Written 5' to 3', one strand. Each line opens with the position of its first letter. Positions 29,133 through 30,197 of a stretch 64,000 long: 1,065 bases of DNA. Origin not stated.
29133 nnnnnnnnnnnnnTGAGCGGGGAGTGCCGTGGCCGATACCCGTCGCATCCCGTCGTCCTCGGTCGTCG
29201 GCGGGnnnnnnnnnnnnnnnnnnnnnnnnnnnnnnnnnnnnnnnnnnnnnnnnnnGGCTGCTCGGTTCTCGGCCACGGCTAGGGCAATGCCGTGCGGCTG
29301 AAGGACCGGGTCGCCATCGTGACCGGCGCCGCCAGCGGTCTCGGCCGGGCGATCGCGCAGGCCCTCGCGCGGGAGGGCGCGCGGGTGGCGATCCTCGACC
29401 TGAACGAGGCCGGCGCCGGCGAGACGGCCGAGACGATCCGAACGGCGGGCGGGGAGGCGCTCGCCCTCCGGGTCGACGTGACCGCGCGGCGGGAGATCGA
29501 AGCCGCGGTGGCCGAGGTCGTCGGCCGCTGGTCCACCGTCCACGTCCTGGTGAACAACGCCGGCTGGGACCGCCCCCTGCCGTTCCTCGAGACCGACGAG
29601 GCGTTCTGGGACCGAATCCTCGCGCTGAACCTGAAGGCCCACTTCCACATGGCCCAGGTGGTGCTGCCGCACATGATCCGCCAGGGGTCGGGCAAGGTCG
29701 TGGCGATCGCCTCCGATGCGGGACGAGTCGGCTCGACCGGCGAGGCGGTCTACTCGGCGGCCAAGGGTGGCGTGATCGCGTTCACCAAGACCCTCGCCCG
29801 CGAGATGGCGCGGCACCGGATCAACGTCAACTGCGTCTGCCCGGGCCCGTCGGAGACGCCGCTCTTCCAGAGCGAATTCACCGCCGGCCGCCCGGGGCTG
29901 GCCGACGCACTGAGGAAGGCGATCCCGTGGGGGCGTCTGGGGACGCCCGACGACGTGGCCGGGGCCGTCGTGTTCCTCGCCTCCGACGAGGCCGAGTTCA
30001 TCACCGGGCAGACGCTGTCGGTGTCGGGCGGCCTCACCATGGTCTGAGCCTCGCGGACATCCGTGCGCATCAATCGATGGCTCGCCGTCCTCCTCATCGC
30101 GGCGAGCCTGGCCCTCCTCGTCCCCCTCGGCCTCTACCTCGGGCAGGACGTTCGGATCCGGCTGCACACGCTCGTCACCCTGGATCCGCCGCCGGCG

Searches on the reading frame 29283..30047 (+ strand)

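Call 26: search_protein_families(library=pfam, proteins=[window:29283-30047:+], max_evalue=0.0001)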
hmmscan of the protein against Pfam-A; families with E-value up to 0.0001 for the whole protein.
window:29283-30047:+ (254 aa): 3 families
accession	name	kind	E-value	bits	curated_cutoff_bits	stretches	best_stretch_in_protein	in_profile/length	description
PF13561.12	adh_short_C2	-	6.4e-70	235.8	27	1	15-252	1-236/236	Enoyl-(Acyl carrier protein) reductase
PF00106.31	adh_short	-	6.3e-63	212.2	26.6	1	9-198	1-190/195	short chain dehydrogenase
PF08659.16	KR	-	1.1e-14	55.1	22.6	1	12-180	4-168/180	KR domain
